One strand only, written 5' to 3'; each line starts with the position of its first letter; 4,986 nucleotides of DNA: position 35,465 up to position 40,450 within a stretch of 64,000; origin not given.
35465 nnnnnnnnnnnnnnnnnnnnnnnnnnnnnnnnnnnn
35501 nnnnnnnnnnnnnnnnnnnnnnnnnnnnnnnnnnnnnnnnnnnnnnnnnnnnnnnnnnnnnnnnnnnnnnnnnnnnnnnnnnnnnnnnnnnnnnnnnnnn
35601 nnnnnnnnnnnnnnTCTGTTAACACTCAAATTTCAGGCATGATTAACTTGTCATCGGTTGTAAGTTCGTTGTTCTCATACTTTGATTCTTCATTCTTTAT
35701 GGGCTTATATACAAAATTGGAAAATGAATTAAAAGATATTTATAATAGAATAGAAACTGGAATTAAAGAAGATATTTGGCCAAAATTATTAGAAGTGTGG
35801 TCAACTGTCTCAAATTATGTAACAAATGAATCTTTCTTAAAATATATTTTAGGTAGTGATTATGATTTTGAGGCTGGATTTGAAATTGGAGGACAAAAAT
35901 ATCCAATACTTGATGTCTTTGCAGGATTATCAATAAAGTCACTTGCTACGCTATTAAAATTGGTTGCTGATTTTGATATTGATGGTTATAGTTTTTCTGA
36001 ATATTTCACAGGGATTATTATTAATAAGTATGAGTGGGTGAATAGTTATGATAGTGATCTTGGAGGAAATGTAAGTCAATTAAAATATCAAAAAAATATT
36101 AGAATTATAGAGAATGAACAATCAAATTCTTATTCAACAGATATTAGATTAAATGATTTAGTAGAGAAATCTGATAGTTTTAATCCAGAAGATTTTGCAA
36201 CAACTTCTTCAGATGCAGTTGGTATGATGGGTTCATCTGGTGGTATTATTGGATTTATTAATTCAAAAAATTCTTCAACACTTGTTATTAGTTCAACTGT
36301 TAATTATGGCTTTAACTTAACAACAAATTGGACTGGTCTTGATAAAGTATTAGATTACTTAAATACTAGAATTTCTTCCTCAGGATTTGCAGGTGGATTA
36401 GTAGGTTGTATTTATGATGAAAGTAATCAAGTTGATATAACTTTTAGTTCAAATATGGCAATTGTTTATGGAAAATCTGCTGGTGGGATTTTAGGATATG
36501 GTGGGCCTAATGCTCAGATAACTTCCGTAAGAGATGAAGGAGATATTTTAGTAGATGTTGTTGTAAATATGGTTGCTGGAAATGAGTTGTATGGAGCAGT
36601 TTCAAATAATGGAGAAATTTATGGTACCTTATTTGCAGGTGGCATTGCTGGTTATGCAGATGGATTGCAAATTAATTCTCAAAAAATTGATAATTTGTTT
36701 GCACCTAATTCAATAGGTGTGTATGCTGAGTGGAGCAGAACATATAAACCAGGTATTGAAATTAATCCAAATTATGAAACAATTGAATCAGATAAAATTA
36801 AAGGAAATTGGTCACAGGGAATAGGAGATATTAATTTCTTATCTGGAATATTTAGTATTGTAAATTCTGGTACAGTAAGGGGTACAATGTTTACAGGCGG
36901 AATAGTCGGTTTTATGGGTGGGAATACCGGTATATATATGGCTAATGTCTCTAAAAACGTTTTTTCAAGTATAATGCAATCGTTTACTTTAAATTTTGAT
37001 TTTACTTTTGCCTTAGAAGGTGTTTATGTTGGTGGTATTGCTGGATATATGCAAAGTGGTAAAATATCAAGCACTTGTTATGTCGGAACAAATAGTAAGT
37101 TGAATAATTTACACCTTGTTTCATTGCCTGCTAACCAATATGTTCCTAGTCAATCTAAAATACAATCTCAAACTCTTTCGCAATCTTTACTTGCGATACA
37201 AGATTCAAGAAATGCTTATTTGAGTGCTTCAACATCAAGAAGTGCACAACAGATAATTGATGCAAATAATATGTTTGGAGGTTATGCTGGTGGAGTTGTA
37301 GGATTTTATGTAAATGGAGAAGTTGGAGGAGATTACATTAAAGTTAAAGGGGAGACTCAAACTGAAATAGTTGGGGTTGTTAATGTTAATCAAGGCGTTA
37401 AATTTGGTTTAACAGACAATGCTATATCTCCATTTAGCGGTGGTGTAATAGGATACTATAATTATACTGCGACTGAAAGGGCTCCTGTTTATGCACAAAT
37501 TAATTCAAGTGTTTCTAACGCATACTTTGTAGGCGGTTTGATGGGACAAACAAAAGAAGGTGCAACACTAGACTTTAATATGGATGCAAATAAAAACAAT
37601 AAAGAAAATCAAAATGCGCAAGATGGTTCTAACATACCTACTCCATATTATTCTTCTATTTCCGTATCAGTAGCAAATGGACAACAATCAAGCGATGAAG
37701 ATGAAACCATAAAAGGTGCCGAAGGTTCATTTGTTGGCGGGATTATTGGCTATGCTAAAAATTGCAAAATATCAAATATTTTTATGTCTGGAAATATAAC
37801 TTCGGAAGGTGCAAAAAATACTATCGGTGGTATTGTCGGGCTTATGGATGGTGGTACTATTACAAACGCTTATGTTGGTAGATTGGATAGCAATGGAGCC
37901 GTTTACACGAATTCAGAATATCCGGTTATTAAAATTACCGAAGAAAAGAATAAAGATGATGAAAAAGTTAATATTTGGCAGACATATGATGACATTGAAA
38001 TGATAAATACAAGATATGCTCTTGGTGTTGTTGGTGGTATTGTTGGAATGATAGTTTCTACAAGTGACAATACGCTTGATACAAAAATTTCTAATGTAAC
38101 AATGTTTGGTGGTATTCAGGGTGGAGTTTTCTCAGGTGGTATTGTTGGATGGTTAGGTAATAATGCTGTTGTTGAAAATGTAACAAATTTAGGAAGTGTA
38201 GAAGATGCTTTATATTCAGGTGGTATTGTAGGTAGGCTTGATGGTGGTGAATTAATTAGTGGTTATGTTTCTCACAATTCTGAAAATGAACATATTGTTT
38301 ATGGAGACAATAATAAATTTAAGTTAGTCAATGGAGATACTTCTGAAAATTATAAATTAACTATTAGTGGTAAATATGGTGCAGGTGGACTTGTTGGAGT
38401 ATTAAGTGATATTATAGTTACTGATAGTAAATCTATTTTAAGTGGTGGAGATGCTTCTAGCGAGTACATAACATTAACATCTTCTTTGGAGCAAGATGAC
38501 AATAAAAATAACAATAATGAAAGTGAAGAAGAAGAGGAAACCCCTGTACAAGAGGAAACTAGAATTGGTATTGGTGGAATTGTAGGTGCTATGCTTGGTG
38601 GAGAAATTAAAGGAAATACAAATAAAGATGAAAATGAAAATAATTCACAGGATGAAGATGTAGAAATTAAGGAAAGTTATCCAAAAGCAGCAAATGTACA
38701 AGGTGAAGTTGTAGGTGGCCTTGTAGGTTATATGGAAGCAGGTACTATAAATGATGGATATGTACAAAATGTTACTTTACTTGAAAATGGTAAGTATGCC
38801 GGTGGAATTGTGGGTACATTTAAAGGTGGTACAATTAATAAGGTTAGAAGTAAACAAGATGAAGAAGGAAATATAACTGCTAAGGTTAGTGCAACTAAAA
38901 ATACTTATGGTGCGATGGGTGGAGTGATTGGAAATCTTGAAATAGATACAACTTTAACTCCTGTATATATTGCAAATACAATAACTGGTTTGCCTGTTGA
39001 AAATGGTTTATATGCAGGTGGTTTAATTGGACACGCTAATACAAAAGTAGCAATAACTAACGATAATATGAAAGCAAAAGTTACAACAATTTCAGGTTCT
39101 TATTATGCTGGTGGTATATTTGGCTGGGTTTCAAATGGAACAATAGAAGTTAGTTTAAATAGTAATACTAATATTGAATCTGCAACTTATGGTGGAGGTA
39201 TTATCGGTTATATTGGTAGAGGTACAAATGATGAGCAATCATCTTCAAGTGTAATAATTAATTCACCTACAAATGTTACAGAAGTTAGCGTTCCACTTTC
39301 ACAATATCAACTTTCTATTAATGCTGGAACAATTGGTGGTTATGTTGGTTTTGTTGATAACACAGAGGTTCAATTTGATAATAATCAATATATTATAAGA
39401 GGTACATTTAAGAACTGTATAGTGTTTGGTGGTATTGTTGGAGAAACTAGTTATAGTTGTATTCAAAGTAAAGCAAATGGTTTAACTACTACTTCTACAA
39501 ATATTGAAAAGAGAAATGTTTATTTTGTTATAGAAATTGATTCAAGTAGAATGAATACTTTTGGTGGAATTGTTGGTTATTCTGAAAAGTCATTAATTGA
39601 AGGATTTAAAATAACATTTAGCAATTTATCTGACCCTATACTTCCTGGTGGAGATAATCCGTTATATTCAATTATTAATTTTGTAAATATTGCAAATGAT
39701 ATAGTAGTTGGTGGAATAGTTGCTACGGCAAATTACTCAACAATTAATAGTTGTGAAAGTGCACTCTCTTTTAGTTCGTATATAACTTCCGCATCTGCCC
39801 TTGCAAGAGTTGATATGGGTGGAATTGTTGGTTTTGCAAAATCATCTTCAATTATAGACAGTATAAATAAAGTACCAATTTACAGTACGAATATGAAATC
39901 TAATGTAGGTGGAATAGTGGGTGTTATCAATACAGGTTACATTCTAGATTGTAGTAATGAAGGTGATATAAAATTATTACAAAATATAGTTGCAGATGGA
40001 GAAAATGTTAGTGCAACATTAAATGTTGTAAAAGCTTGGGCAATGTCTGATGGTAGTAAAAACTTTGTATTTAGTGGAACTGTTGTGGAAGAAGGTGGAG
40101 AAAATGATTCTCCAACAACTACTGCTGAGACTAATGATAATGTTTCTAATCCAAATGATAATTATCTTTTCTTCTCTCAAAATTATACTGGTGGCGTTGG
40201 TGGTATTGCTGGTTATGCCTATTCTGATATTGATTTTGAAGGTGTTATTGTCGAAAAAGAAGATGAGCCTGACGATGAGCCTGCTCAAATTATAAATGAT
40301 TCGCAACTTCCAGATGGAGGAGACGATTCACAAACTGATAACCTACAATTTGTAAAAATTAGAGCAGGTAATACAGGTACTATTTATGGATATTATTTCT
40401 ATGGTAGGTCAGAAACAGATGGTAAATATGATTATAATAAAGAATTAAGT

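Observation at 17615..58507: Tandem pair of giant lipoprotein genes (7,967 aa and 5,644 aa) fills 64% of the window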

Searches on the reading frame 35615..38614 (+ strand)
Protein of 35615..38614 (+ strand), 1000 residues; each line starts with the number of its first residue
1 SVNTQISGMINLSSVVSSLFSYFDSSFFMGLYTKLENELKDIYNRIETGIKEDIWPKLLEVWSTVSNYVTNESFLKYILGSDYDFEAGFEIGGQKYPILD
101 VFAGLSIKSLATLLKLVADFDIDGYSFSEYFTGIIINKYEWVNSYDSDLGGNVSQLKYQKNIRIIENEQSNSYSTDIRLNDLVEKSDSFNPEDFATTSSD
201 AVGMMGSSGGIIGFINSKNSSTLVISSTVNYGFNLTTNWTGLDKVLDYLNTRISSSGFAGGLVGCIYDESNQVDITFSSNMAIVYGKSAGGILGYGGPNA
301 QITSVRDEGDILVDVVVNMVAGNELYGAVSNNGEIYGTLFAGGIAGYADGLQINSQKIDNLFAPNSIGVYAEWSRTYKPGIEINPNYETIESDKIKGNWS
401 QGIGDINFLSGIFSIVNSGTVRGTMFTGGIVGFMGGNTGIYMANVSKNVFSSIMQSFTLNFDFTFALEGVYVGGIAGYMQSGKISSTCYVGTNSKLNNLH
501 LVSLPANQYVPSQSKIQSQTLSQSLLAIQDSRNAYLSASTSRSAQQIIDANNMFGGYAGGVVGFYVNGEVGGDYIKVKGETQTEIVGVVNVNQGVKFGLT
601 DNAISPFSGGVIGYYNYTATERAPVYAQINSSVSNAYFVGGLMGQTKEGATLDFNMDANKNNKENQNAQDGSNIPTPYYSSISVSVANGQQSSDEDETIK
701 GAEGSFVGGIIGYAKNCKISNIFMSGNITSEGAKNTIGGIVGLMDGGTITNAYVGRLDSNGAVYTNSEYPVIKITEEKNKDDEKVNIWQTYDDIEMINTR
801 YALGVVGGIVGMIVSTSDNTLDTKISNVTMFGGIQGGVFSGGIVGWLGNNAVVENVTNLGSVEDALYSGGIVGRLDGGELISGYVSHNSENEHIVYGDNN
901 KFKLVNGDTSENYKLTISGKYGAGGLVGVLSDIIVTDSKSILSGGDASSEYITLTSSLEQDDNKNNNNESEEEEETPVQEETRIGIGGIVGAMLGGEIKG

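Call 6: search_protein_families(library=pfam, proteins=[window:35615-38614:+], max_evalue=0.01)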
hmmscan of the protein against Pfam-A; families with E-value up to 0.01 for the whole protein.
window:35615-38614:+ (1000 aa): 0 families

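Call 88: search_protein_families(library=pfam, proteins=[window:36215-38614:+], max_evalue=5)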
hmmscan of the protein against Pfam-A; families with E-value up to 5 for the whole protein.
window:36215-38614:+ (800 aa): 1 family
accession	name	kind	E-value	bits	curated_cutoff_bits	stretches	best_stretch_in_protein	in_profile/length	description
PF21785.3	Bflower_2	-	0.043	14.1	38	1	525-582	12-72/112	5-fold beta-flower protein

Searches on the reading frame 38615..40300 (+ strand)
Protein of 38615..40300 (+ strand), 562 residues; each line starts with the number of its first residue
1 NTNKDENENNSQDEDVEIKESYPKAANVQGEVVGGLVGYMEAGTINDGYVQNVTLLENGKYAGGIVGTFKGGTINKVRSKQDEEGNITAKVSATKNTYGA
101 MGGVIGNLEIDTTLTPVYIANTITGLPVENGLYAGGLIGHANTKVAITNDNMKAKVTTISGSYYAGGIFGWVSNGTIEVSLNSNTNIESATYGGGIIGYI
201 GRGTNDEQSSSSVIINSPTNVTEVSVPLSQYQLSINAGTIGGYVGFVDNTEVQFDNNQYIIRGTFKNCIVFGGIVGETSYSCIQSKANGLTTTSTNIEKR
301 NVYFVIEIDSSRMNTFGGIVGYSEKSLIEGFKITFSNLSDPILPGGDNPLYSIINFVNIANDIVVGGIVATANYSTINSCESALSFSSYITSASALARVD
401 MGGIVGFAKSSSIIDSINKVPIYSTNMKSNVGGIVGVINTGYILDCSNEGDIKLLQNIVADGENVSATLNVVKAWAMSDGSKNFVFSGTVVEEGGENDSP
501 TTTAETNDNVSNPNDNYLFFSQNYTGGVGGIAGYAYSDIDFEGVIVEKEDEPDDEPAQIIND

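Call 88: search_protein_families(library=pfam, proteins=[window:38615-40300:+], max_evalue=5)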
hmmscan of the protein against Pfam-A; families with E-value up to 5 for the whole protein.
window:38615-40300:+ (562 aa): 1 family
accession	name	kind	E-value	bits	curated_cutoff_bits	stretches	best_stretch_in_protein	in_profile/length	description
PF07581.17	Glug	-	1.6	9.7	20.5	1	429-452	3-27/28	The GLUG motif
